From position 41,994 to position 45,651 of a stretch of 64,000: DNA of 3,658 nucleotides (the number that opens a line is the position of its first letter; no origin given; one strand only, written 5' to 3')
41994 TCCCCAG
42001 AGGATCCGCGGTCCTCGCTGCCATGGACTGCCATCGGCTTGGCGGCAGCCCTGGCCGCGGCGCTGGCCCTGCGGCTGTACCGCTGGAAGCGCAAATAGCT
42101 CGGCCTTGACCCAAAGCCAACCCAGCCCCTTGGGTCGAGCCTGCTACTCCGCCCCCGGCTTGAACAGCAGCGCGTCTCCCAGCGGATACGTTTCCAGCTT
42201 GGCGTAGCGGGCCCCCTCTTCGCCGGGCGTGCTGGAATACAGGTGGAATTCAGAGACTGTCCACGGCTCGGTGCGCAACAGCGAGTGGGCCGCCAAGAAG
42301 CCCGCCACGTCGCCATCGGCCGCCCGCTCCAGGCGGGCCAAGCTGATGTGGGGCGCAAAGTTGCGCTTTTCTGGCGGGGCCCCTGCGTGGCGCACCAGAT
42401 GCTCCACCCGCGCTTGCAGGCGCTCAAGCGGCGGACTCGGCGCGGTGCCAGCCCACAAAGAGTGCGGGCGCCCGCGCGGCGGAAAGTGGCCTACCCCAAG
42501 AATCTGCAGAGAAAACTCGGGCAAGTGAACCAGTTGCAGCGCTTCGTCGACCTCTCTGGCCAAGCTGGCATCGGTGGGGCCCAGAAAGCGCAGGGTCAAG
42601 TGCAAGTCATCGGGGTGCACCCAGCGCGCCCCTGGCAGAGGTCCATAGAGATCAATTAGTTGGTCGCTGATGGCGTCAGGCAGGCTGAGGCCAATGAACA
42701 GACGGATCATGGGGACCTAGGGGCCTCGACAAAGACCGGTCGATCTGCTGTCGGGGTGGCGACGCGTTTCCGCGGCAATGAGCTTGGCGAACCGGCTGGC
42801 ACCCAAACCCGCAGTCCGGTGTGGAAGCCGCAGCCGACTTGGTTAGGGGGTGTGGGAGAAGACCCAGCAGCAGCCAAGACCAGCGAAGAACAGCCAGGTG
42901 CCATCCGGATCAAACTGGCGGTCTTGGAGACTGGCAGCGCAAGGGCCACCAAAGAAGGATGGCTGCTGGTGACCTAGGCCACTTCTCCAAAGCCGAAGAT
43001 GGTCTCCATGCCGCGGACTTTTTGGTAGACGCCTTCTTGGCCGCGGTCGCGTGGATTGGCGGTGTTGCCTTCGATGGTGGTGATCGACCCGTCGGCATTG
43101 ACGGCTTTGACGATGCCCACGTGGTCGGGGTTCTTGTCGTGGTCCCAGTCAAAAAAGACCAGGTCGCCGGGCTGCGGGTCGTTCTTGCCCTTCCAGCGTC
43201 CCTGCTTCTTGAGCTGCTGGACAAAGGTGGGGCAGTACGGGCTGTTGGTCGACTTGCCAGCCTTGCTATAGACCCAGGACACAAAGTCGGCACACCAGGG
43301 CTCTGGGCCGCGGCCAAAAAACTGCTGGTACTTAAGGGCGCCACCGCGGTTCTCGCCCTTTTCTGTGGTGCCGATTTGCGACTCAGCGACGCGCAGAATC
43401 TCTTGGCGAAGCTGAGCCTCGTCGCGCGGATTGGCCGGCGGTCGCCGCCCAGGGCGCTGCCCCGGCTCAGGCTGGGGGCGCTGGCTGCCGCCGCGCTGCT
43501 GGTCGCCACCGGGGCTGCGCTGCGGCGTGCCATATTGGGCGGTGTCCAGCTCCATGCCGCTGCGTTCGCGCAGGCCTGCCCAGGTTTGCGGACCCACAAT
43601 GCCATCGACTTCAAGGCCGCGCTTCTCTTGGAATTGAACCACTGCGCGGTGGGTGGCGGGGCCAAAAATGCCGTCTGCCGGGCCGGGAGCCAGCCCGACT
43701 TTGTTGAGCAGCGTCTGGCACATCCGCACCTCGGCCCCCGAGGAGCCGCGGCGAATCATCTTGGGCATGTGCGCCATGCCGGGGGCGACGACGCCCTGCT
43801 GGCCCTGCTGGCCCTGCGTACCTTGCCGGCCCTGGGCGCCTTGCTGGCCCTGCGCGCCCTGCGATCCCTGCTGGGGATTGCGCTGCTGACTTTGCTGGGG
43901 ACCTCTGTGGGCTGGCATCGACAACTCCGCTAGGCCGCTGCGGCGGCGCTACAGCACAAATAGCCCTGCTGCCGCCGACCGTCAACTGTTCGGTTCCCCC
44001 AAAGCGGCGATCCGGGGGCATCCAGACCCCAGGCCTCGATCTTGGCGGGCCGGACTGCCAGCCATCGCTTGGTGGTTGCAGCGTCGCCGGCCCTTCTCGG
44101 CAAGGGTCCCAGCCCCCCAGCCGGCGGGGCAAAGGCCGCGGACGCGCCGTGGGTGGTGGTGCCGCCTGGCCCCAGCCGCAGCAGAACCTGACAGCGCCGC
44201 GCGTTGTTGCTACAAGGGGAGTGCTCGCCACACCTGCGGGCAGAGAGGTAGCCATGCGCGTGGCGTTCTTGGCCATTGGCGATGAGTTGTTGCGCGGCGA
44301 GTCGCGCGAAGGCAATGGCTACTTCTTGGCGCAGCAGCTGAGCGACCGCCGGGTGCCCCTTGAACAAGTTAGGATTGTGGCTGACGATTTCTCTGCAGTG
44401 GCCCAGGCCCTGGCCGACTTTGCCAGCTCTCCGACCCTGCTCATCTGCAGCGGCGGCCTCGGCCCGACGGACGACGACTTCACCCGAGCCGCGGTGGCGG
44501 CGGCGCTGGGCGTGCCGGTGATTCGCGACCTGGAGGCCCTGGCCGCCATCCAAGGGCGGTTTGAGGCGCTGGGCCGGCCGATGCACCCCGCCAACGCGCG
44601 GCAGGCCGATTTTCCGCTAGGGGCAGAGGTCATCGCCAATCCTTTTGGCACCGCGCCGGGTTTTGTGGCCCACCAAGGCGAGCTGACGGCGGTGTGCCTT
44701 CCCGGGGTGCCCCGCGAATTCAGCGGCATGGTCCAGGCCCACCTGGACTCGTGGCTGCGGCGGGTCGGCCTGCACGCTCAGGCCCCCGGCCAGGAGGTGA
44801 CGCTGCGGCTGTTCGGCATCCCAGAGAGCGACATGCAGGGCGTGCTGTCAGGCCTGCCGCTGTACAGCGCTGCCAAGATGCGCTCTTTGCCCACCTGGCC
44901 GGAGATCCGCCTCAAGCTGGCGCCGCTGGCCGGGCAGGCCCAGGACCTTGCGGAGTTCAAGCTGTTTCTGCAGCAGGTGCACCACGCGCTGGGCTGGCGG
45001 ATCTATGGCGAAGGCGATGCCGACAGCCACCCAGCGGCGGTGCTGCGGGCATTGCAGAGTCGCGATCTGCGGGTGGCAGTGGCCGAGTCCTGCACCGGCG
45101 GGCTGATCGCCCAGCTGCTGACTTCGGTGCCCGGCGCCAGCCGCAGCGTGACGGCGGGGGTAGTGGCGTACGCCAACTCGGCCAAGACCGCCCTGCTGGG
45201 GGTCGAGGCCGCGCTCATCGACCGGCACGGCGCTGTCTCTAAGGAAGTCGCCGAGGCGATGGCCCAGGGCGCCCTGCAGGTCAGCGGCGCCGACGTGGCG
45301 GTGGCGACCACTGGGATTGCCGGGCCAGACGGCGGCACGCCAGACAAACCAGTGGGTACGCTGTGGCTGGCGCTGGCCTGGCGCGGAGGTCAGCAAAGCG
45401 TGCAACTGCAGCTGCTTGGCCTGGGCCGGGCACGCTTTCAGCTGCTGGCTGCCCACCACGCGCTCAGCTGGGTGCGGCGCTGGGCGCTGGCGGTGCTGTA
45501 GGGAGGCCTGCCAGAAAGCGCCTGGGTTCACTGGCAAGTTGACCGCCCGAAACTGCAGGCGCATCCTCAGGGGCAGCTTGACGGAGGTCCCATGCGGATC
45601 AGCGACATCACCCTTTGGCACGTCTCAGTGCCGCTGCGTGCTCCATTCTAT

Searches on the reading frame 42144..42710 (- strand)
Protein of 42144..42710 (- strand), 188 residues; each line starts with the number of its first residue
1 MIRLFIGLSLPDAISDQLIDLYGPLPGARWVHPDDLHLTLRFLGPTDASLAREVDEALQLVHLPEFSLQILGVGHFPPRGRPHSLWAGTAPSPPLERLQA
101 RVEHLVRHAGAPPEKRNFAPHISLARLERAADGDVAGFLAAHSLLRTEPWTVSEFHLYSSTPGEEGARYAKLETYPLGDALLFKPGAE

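Call 29: search_protein_families(library=pfam, proteins=[window:42144-42710:-])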
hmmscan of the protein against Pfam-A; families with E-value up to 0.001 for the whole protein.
window:42144-42710:- (188 aa): 2 families
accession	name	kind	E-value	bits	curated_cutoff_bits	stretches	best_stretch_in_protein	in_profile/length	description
PF02834.22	LigT_PEase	-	9.3e-26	90.3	23.3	2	9-86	2-87/87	LigT like Phosphoesterase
PF13563.12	2_5_RNA_ligase2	-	1.4e-14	54.8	27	1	33-160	23-148/152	2'-5' RNA ligase superfamily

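Call 41: find_homologous_proteins(query=window:42144-42710:-, max_evalue=1e-20)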
Query window:42144-42710:- (188 aa): 2112 proteins with E <= 1e-20 among 2480 candidates; the best 120 are listed.
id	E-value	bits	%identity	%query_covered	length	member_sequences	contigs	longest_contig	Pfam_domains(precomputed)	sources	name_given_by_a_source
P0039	6.1e-121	420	100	100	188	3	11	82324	PF02834.23,PF13563.13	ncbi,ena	-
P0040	4.8e-98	345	86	96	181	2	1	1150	PF02834.23,PF13563.13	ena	-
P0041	9.0e-84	298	73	94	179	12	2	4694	PF02834.23,PF13563.13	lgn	-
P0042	3.2e-49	185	52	95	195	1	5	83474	PF10469.16,PF02834.23,PF13563.13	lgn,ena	-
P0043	6.0e-49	185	52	94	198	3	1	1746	PF02834.23,PF13563.13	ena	-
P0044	9.1e-48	181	47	94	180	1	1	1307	PF02834.23,PF13563.13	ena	-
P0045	2.8e-47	179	51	95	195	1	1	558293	PF02834.23,PF13563.13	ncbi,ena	-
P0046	8.5e-47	178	49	96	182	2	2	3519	PF02834.23,PF13563.13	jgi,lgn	jgi:2'-5' RNA ligase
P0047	1.1e-46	177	49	95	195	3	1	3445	PF10469.16,PF02834.23,PF13563.13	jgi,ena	-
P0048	1.6e-46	177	52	93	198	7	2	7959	PF02834.23,PF13563.13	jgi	-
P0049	1.6e-46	177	47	96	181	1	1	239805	PF10469.16,PF02834.23,PF13563.13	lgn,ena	-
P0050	1.9e-46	176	50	94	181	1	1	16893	PF02834.23,PF13563.13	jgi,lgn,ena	jgi:2'-5' RNA ligase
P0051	4.8e-46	175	47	94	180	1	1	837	PF02834.23,PF13563.13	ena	-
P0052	5.4e-46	175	50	94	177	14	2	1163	PF02834.23,PF13563.13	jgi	jgi:2'-5' RNA ligase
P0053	5.6e-46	175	47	93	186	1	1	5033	PF02834.23,PF13563.13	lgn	-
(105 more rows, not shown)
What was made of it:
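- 42144..42710 (-): thpR (LigT 2',3'-cyclic phosphodiesterase) gene downstream of copy 3. calls 29, 41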

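Call 42: find_encoding_contigs(protein=P0039, flank=10000, max_places=10)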
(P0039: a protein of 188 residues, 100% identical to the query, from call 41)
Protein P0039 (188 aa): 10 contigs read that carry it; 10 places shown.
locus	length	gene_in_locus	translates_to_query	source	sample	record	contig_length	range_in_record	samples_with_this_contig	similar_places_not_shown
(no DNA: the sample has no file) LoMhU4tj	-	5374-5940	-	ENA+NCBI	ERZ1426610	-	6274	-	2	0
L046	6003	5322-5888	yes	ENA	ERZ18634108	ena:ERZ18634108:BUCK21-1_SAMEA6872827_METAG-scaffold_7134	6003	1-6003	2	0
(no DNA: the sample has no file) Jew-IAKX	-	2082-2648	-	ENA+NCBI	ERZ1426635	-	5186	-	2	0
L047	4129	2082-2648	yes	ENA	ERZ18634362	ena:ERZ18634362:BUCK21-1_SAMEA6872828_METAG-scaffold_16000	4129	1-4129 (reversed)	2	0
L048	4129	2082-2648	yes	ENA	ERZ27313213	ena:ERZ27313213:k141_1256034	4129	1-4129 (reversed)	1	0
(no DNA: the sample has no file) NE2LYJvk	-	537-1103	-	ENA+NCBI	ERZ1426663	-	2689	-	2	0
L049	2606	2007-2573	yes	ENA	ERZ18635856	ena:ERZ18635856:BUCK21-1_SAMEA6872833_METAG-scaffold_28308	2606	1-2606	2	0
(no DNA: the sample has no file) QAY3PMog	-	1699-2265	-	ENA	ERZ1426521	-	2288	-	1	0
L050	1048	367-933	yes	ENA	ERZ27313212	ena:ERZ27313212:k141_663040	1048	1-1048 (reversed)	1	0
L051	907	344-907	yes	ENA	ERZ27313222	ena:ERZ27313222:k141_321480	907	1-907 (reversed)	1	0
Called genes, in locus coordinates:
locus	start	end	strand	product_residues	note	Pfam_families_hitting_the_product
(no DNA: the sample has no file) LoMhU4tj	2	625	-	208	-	?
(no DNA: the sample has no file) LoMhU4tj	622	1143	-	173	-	-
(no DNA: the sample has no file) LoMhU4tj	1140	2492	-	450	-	PF02746:MR_MLE_N, PF13378:MR_MLE_C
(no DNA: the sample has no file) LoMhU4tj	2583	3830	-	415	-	PF00994:MoCF_biosynth, PF02464:CinA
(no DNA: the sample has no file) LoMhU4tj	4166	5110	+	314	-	PF01471:PG_binding_1, PF09374:PG_binding_3 (faint), PF05257:CHAP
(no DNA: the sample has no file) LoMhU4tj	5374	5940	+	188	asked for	PF02834:LigT_PEase, PF13563:2_5_RNA_ligase2, PF02834:LigT_PEase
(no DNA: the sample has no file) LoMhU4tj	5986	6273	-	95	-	?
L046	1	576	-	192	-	?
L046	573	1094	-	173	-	-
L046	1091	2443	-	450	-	PF02746:MR_MLE_N, PF13378:MR_MLE_C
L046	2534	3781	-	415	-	PF00994:MoCF_biosynth, PF02464:CinA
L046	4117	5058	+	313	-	-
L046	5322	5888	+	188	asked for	PF02834:LigT_PEase, PF13563:2_5_RNA_ligase2, PF02834:LigT_PEase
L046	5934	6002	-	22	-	?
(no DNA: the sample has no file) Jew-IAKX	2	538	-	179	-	?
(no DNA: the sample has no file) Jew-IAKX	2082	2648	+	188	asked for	PF02834:LigT_PEase, PF13563:2_5_RNA_ligase2, PF02834:LigT_PEase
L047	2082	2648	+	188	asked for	PF02834:LigT_PEase, PF13563:2_5_RNA_ligase2, PF02834:LigT_PEase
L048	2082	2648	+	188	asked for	PF02834:LigT_PEase, PF13563:2_5_RNA_ligase2, PF02834:LigT_PEase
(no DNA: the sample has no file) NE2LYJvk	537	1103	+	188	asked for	PF02834:LigT_PEase, PF13563:2_5_RNA_ligase2, PF02834:LigT_PEase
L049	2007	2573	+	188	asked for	PF02834:LigT_PEase, PF13563:2_5_RNA_ligase2, PF02834:LigT_PEase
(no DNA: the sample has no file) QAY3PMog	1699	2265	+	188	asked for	PF02834:LigT_PEase, PF13563:2_5_RNA_ligase2, PF02834:LigT_PEase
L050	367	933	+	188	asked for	PF02834:LigT_PEase, PF13563:2_5_RNA_ligase2, PF02834:LigT_PEase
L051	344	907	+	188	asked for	PF02834:LigT_PEase, PF13563:2_5_RNA_ligase2, PF02834:LigT_PEase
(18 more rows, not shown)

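Call 43: find_encoding_contigs(protein=P0041, flank=10000, max_places=4)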
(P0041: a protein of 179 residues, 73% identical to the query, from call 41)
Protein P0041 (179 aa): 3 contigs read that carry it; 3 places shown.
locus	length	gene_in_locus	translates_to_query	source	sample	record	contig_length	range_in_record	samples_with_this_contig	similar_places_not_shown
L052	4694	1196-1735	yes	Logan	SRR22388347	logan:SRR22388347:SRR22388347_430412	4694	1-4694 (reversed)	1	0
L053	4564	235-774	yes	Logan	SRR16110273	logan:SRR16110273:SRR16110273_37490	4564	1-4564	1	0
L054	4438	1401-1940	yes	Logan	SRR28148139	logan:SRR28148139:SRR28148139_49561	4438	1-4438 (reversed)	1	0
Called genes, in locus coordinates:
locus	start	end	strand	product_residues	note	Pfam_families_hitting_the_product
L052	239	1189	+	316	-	-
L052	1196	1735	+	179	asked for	PF02834:LigT_PEase, PF13563:2_5_RNA_ligase2, PF02834:LigT_PEase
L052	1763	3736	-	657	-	PF14559:TPR_19 (faint)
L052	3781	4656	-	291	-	PF00160:Pro_isomerase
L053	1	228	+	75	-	?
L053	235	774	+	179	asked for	PF02834:LigT_PEase, PF13563:2_5_RNA_ligase2, PF02834:LigT_PEase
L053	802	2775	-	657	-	PF14559:TPR_19 (faint)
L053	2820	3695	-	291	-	PF00160:Pro_isomerase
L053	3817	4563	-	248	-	?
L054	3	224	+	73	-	?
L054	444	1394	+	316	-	-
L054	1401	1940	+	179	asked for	PF02834:LigT_PEase, PF13563:2_5_RNA_ligase2, PF02834:LigT_PEase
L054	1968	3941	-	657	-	PF14559:TPR_19 (faint)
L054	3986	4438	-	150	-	?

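Call 44: find_encoding_contigs(protein=P0040, flank=10000, max_places=4)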
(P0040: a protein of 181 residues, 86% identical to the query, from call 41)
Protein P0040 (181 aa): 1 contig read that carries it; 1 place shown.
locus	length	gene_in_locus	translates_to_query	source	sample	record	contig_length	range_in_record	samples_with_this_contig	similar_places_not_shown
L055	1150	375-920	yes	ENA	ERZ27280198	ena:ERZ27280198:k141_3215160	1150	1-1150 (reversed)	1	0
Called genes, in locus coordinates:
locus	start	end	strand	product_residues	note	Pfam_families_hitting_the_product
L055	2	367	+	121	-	?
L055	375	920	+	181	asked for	PF02834:LigT_PEase, PF13563:2_5_RNA_ligase2, PF02834:LigT_PEase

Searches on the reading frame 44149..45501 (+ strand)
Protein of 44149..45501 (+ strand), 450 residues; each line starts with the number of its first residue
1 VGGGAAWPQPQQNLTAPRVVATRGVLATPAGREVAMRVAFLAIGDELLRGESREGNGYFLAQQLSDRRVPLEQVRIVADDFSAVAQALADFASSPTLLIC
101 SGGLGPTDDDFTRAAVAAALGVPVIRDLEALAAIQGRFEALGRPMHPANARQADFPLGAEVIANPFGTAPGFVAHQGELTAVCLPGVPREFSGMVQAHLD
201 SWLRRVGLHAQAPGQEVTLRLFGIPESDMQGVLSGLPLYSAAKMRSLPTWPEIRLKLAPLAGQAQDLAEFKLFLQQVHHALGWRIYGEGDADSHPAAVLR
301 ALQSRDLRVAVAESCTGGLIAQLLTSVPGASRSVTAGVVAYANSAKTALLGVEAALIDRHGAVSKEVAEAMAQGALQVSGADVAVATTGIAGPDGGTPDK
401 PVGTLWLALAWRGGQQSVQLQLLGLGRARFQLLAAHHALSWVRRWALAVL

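Call 89: search_protein_families(library=pfam, proteins=[window:44149-45501:+], max_evalue=0.00001)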
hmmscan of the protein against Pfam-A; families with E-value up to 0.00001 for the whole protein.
window:44149-45501:+ (450 aa): 2 families
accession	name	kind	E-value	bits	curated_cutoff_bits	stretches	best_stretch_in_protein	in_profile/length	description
PF02464.23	CinA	-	5.4e-52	176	23.5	1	295-444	5-153/155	Competence-damaged protein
PF00994.29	MoCF_biosynth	-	1.2e-27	96.8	26.6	1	40-202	2-141/144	Probable molybdopterin binding domain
